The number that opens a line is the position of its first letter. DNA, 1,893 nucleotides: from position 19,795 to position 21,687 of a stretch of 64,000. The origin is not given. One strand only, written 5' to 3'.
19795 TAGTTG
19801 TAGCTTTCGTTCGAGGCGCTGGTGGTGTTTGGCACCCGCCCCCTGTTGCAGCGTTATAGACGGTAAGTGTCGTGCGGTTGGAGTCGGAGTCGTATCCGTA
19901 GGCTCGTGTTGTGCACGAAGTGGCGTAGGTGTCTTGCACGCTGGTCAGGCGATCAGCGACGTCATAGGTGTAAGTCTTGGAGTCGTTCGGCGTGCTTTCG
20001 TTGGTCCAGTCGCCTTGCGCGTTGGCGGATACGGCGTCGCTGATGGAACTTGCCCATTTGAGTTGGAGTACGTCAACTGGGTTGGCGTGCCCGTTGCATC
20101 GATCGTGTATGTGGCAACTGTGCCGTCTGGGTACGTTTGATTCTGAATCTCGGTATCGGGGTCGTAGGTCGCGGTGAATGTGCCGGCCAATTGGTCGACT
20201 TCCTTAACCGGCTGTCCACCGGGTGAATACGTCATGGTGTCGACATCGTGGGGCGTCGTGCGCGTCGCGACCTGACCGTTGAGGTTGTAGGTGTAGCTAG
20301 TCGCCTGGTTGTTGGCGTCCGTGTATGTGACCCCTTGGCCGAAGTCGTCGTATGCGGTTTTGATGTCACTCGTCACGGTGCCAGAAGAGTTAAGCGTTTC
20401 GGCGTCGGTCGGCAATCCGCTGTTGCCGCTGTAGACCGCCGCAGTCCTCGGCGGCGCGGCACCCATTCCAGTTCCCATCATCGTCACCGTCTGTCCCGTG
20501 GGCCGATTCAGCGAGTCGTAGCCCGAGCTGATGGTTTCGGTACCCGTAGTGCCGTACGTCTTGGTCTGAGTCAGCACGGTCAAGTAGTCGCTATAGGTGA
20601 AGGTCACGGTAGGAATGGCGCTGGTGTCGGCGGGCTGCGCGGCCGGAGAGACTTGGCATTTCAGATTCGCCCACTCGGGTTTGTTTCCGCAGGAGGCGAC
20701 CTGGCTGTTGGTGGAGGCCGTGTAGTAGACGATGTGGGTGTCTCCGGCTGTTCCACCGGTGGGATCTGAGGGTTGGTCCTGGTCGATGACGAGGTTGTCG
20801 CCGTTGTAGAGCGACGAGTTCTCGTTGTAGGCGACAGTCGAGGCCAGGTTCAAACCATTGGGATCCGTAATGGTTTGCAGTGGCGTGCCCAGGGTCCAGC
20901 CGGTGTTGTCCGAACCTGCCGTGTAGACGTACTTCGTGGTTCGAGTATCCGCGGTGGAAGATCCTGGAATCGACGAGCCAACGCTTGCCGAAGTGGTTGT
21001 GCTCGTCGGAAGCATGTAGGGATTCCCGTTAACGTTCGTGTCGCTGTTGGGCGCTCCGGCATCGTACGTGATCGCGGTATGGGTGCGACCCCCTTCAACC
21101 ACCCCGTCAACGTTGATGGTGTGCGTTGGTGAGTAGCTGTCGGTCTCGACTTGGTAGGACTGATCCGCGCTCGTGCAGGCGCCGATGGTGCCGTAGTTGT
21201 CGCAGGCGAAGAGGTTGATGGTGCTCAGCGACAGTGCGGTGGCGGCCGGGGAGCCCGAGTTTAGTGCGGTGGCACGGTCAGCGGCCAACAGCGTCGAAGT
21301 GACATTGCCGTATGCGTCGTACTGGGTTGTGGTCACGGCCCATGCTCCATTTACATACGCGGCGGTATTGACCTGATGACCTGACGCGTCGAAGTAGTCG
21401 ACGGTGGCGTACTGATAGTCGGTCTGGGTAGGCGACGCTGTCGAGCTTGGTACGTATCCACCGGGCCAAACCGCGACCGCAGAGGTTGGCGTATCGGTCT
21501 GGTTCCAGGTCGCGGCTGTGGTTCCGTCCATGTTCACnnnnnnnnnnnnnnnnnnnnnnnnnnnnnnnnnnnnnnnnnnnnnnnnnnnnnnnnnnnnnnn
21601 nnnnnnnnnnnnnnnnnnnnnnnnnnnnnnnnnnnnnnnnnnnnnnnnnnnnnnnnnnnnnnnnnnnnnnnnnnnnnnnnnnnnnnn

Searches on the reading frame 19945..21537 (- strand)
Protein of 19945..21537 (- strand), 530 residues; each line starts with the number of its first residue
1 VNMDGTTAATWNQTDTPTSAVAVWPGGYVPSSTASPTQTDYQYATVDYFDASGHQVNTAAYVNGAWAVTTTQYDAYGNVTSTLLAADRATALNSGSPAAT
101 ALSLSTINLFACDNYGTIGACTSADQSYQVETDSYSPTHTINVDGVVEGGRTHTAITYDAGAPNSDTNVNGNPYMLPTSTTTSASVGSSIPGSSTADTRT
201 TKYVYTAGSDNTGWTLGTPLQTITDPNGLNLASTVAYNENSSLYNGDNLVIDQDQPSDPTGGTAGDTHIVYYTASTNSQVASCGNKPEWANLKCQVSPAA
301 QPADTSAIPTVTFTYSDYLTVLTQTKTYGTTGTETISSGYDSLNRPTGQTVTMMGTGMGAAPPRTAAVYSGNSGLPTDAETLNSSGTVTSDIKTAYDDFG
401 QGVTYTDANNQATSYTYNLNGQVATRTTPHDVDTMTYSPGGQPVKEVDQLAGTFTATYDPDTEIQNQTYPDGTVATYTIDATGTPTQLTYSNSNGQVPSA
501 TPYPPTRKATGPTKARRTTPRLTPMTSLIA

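Call 89: search_protein_families(library=pfam, proteins=[window:19945-21537:-], max_evalue=0.001)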
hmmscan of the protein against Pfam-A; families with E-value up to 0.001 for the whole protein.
window:19945-21537:- (530 aa): 1 family
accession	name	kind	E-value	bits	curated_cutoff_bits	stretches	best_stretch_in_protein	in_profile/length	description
PF05593.20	RHS_repeat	-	0.00077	20.2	22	1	396-429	1-34/38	RHS Repeat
